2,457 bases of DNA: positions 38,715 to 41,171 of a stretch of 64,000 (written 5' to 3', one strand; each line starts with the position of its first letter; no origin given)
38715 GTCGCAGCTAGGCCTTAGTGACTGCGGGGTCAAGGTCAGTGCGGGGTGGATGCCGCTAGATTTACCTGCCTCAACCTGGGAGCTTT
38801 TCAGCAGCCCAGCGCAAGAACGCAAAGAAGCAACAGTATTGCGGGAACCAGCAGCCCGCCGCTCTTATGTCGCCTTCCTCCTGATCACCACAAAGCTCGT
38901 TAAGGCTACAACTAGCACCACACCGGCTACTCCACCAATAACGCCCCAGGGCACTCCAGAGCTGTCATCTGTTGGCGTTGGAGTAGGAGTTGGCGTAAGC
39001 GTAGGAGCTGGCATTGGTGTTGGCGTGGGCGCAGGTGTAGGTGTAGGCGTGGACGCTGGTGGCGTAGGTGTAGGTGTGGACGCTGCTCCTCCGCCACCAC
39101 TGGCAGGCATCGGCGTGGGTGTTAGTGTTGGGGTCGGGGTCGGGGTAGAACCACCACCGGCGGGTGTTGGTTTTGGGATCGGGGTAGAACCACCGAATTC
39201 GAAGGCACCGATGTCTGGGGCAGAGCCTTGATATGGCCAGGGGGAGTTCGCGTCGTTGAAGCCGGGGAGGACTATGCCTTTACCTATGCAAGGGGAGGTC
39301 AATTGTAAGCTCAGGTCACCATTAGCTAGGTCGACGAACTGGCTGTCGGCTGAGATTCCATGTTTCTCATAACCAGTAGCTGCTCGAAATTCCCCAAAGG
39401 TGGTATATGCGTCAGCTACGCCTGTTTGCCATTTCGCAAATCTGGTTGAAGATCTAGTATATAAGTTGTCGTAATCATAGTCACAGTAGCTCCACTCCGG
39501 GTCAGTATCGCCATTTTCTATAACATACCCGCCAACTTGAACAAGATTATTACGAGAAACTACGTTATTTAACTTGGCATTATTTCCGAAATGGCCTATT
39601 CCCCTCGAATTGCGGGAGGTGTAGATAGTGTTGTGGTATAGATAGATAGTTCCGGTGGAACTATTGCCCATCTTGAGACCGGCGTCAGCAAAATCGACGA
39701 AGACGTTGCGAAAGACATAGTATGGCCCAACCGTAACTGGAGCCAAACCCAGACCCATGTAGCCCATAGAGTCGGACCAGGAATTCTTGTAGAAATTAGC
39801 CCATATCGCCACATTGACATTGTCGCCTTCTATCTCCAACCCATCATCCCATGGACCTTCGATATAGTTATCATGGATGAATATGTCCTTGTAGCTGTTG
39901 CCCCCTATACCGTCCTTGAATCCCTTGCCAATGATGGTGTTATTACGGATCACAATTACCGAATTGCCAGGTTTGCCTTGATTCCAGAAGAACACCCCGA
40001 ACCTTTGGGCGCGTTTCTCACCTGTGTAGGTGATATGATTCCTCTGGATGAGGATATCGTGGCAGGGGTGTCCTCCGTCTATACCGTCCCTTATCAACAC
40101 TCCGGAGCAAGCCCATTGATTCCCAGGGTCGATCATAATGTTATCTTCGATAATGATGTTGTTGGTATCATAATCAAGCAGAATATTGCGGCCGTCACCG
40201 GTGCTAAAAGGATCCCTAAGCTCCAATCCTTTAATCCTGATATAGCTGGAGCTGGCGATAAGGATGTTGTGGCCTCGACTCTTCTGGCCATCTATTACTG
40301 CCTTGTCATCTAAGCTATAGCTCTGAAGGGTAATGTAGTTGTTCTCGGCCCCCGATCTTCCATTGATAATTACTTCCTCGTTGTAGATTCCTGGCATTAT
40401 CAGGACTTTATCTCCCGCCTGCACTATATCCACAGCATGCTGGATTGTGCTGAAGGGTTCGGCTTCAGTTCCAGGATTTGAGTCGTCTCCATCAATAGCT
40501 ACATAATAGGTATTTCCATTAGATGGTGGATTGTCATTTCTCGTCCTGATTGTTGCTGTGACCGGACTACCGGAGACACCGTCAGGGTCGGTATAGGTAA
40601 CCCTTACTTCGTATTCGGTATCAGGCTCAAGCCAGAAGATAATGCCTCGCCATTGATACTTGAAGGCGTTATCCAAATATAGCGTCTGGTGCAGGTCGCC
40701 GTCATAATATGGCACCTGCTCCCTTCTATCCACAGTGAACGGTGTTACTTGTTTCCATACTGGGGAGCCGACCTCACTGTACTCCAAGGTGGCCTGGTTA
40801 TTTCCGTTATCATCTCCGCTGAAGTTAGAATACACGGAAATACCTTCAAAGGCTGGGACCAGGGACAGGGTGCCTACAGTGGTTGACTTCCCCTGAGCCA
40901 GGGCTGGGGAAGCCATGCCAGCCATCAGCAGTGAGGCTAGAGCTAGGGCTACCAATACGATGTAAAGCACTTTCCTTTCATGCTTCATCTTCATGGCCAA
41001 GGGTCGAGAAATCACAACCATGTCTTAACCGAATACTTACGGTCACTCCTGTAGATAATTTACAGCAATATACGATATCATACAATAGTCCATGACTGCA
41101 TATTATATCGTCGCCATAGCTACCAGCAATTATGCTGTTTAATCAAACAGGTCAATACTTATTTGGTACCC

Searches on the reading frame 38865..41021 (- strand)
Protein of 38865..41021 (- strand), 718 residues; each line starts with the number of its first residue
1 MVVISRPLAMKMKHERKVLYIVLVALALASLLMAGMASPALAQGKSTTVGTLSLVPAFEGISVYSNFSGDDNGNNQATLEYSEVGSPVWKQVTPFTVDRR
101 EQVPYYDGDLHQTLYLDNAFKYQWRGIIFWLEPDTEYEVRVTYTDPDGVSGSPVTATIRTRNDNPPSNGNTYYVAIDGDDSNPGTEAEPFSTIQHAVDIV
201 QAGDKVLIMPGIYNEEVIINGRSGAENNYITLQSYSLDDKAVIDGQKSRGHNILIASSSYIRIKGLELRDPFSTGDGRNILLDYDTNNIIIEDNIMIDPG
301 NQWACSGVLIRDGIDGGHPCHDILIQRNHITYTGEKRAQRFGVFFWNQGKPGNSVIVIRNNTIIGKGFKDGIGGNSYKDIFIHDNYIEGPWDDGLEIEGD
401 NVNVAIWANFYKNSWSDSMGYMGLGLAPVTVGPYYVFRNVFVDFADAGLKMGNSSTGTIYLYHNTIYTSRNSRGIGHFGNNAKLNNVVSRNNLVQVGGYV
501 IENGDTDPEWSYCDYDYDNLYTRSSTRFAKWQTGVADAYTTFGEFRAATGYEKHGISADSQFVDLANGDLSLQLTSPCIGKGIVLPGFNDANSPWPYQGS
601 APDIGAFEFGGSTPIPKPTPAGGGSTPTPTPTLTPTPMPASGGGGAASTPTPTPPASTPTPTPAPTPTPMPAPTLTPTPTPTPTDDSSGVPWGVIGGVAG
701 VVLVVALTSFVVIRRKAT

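Call 14: search_protein_families(library=pfam, proteins=[window:38865-41021:-])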
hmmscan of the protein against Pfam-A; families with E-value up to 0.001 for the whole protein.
window:38865-41021:- (718 aa): 2 families
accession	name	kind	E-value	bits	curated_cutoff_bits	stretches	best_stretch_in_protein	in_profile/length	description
PF22842.2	Pel9A-like_beta_helix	-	3.1e-07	30.1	25.2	1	168-213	7-52/370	Pel9A-like, right handed beta helix region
PF07602.17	DUF1565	-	1.3e-05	25.1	20.3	1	176-216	1-41/257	Protein of unknown function (DUF1565)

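Call 59: search_protein_families(library=ncbifam, proteins=[window:38868-41021:-])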
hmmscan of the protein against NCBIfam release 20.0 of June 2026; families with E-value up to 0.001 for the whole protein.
window:38868-41021:- (718 aa): 3 families
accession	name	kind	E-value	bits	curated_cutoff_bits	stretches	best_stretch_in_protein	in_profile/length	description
NF047854.1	LIC10774_subfam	equivalog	1e-08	34.5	380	1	170-216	59-106/358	LIC10774/LIC10365 family surface protein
NF041899.1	pec_ly_PelN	equivalog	2.1e-08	33.4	740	1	166-234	22-92/437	pectate lyase PelN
TIGR04247.1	NosD_copper_fam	subfamily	0.00029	19.5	300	0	193-387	1-167/377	nitrous oxide reductase family maturation protein NosD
